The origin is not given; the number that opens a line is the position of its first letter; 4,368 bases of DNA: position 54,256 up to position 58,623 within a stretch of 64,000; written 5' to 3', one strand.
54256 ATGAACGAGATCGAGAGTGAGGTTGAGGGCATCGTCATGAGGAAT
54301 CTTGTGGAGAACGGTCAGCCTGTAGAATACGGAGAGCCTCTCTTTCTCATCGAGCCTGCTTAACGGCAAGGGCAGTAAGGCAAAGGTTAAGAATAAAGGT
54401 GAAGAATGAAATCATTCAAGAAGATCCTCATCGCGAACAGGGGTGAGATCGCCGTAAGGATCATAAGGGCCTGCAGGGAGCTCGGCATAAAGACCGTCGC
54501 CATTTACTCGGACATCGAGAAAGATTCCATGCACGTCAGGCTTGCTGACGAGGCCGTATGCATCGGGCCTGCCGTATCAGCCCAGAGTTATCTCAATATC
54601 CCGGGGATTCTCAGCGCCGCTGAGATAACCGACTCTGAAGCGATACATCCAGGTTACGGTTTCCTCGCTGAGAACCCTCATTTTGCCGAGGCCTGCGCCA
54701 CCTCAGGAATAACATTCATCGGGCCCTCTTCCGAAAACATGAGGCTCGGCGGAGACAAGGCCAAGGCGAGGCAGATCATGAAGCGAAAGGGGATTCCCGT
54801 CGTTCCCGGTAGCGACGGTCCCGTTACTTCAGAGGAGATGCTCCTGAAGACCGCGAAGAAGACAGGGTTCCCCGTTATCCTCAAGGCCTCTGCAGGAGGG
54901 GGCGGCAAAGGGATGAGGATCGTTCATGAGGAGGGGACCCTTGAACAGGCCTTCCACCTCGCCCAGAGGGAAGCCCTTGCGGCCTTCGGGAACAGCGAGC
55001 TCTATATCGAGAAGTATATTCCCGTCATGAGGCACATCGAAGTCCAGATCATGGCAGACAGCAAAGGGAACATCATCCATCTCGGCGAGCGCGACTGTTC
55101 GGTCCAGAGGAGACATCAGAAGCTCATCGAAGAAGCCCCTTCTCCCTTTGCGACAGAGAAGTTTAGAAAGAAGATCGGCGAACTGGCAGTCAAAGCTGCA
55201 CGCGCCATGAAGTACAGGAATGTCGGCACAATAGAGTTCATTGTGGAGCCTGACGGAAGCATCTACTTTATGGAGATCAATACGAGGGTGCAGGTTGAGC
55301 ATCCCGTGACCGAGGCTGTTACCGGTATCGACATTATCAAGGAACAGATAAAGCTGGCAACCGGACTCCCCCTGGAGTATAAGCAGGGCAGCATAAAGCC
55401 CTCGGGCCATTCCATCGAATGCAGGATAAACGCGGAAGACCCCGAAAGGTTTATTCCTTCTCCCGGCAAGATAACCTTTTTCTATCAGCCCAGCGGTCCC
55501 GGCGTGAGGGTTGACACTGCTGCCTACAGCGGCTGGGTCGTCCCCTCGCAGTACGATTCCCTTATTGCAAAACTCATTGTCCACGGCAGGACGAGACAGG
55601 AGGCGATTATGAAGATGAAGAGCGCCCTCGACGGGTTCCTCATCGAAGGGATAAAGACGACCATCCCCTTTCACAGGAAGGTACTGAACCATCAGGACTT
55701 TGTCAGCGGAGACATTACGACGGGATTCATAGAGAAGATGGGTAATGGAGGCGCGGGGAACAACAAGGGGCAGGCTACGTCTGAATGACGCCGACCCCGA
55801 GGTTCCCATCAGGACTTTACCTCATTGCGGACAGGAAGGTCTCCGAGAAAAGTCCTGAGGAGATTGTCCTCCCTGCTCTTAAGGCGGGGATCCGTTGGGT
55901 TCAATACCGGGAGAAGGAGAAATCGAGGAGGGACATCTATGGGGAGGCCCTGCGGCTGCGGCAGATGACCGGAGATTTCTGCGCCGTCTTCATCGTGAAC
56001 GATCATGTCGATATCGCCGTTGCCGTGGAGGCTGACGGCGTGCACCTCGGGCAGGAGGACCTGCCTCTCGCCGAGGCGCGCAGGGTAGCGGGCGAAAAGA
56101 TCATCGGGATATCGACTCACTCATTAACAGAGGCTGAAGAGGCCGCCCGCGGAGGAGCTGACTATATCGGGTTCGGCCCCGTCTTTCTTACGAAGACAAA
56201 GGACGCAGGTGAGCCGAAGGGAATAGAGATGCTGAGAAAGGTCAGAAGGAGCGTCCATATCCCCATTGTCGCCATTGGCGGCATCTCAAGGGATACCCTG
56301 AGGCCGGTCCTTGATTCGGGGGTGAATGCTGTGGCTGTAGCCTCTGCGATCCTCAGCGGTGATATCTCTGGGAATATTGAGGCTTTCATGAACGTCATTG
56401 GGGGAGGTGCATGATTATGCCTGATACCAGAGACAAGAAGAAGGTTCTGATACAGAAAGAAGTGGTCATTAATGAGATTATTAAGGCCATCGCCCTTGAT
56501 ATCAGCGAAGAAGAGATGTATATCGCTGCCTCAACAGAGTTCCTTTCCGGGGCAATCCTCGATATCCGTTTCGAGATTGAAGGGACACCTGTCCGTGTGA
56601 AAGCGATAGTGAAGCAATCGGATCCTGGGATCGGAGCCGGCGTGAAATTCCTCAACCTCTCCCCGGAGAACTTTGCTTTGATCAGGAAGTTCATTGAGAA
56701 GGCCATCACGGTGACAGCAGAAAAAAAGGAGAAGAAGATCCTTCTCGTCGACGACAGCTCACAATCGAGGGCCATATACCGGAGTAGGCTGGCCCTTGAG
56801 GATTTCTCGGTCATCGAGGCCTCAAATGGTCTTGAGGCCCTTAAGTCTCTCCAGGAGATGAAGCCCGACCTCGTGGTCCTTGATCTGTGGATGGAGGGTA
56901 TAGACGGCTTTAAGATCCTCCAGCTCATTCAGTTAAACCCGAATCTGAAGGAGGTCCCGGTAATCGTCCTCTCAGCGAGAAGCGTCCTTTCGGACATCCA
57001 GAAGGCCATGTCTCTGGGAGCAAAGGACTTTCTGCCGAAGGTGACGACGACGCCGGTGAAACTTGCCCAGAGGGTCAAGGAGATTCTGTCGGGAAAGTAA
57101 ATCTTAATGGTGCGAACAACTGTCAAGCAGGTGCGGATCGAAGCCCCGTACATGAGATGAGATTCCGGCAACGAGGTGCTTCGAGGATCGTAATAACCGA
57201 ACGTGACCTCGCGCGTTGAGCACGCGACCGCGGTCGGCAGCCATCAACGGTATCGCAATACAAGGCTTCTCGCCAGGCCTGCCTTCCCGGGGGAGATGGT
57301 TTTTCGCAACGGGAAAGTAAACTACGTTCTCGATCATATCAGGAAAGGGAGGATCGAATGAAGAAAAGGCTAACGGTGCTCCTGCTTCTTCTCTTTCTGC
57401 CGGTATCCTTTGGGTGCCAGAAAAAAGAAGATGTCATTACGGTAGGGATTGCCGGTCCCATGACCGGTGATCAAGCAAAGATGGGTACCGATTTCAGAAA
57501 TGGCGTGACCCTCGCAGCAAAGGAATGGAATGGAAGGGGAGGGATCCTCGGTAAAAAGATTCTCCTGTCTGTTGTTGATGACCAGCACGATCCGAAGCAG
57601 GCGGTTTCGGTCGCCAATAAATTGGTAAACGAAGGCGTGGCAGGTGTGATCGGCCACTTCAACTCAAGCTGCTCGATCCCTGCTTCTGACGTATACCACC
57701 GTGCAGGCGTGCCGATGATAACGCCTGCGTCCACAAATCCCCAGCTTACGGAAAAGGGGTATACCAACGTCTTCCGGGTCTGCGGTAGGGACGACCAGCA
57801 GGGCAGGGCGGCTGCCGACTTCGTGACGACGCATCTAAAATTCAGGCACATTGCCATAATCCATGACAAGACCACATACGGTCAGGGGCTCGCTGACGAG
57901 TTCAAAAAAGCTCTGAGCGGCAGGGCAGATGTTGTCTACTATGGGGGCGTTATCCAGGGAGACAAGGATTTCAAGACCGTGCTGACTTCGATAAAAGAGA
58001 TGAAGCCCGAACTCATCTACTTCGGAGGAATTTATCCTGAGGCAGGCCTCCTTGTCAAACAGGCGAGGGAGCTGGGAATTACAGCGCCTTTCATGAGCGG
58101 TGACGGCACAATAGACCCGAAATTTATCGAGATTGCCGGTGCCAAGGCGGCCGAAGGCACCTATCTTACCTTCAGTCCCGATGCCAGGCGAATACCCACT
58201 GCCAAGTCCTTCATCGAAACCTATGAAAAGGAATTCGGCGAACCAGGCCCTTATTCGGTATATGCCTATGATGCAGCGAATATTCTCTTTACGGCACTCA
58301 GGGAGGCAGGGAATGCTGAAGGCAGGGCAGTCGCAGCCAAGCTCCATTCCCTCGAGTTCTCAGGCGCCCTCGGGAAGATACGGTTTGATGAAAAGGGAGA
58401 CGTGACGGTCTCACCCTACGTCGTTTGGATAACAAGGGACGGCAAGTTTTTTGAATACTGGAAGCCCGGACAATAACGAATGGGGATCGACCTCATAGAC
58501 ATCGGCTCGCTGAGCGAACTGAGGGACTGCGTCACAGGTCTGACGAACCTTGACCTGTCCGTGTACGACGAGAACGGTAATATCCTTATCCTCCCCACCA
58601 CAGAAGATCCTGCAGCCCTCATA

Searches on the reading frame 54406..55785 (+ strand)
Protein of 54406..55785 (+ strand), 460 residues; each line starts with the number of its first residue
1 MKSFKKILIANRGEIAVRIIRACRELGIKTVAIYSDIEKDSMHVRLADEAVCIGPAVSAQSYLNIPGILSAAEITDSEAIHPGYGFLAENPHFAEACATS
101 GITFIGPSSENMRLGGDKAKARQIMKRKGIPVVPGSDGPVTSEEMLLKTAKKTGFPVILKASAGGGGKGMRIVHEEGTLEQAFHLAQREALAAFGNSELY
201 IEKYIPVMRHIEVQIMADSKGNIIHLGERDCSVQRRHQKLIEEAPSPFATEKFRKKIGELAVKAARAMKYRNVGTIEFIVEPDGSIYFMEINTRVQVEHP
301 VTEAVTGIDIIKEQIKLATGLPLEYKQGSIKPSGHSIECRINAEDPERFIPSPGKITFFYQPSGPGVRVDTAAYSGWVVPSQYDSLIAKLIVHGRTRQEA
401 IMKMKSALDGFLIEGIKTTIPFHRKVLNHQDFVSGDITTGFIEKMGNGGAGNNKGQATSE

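Call 71: search_protein_families(library=pfam, proteins=[window:54406-55785:+], max_evalue=0.00001)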
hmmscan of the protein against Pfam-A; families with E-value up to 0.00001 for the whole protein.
window:54406-55785:+ (460 aa): 6 families
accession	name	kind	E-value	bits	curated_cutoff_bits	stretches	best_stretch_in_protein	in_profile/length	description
PF02786.22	CPSase_L_D2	-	2.6e-77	259.5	19.8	1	117-324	1-209/211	Carbamoyl-phosphate synthase L chain, ATP binding domain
PF00289.28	Biotin_carb_N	-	8.5e-48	161.9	25.5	1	4-112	2-110/110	Biotin carboxylase, N-terminal domain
PF02785.25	Biotin_carb_C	-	2e-41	140.9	32.4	1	338-443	1-107/108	Biotin carboxylase C-terminal domain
PF07478.18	Dala_Dala_lig_C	-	5.3e-13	49.4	24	1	140-293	22-174/204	D-ala D-ala ligase C-terminus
PF02222.28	ATP-grasp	-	7.7e-12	45.7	27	1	140-295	16-163/179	ATP-grasp domain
PF08443.16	RimK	-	4.3e-07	30.2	21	0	256-315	130-185/188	RimK-like ATP-grasp domain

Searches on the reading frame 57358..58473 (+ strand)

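Call 71: search_protein_families(library=pfam, proteins=[window:57358-58473:+], max_evalue=0.00001)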
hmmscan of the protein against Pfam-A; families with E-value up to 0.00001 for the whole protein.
window:57358-58473:+ (372 aa): 3 families
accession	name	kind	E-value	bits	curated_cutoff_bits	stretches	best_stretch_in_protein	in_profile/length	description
PF13458.12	Peripla_BP_6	-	8.3e-60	203.7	31.7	1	27-355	2-335/343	Periplasmic binding protein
PF01094.35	ANF_receptor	-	4.2e-33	115.3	25.4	1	50-357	6-348/353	Receptor family ligand binding region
PF13433.12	Peripla_BP_5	-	9.1e-17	61.6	27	1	27-365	1-343/363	Periplasmic binding protein domain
